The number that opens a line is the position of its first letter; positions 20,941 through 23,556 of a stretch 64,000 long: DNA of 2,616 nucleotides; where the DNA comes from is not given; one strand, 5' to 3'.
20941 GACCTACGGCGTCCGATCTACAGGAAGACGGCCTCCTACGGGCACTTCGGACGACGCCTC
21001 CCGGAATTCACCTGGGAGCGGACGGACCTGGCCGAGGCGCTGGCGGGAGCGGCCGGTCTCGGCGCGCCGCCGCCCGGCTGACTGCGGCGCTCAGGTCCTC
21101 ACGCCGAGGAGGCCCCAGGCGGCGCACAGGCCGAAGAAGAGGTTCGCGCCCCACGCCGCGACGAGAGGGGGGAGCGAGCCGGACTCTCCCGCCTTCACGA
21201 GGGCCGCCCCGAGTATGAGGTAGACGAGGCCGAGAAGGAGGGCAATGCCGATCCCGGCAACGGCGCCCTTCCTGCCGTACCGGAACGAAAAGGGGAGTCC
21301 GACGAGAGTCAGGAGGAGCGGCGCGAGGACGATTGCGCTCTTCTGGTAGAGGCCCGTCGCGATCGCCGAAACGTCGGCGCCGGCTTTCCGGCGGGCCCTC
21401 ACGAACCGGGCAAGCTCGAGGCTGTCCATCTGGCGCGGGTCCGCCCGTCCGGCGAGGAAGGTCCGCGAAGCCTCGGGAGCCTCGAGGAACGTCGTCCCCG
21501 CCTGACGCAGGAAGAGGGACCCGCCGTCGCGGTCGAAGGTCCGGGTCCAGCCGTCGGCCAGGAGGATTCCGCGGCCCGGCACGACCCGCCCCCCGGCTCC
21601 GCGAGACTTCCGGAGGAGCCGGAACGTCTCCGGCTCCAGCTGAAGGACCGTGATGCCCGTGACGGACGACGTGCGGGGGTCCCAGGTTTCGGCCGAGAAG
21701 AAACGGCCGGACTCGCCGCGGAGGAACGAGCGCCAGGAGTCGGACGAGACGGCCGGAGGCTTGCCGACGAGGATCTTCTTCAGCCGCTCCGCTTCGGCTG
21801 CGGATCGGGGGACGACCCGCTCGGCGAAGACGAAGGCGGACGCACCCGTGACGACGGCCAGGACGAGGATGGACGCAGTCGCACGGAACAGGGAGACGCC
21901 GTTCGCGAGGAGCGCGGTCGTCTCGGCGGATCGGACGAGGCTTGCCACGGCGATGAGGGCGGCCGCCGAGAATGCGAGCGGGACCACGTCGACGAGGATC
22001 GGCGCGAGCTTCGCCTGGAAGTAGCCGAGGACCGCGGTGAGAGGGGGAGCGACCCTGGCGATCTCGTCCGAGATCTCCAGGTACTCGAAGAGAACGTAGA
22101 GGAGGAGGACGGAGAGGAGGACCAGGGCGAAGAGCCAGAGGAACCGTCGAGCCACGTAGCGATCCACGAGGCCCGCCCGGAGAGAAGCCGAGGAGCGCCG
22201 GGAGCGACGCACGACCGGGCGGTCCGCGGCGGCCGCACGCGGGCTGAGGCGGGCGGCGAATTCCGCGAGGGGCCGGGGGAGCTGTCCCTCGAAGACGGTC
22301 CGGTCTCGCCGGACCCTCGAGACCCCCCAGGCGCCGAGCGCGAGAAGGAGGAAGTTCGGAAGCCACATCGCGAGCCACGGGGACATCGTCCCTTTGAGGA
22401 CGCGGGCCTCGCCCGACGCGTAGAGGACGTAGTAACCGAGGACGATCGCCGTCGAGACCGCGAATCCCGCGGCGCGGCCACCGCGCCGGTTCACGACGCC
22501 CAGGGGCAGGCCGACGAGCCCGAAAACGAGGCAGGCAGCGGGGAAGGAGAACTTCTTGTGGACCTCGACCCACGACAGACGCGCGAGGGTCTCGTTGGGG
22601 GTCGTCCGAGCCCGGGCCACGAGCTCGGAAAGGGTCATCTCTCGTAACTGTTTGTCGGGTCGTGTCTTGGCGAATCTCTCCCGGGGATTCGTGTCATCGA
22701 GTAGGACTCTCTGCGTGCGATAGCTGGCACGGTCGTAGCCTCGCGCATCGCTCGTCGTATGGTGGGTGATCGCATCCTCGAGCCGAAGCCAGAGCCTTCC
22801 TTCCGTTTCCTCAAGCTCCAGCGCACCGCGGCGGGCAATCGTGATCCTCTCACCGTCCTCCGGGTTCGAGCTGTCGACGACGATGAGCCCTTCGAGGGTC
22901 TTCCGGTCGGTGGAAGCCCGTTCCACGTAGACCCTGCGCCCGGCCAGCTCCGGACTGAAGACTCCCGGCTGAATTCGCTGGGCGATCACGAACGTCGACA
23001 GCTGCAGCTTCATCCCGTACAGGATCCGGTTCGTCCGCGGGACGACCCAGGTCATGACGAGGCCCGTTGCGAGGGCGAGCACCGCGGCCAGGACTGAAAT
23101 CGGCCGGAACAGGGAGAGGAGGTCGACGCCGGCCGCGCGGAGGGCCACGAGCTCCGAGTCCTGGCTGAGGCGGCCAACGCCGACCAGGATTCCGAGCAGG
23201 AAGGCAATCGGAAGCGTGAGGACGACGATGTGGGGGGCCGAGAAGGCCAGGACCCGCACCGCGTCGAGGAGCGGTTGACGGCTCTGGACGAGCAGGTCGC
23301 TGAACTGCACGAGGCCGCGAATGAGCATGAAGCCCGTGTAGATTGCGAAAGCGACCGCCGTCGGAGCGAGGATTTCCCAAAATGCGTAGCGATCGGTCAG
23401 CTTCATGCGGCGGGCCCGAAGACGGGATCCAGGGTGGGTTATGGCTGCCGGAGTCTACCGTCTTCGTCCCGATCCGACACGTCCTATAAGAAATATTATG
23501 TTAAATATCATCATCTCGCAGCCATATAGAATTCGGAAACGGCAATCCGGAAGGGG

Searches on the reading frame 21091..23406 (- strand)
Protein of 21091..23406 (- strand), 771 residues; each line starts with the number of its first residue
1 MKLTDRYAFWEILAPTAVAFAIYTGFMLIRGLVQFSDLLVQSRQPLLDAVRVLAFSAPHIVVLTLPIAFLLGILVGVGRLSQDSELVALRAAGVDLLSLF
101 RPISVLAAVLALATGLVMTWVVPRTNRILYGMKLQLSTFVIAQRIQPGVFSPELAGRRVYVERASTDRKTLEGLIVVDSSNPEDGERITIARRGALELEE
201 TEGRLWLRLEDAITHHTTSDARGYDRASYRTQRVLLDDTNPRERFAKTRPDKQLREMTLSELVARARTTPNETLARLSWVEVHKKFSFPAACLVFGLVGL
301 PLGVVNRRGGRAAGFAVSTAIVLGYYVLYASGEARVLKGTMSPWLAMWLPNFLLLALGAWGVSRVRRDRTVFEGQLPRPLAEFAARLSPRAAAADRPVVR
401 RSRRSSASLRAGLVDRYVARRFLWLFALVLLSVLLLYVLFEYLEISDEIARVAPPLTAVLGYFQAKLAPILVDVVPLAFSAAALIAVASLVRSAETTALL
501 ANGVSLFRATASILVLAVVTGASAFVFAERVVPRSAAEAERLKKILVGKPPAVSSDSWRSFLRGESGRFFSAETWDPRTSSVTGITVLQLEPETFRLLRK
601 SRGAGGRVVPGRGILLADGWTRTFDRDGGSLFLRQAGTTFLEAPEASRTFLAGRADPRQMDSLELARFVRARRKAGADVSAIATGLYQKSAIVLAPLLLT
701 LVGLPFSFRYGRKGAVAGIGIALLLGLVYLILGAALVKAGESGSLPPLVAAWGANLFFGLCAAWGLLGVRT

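Call 5: search_protein_families(library=pfam, proteins=[window:21091-23406:-], max_evalue=0.01)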
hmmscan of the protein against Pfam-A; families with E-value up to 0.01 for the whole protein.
window:21091-23406:- (771 aa): 1 family
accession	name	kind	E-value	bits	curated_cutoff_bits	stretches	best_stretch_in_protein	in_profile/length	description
PF03739.19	LptF_LptG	-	1.3e-134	449.2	27.9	2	6-361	1-350/353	Lipopolysaccharide export system permease LptF/LptG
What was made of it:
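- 21091..23406 (-): Fused lptF-lptG permease gene, the neighbour on the other side of dif. Its stop faces the stop of metK (19837-21081, +), so transcription converges here. Pfam LptF_LptG, two stretches, 1.3e-134 (call 5).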
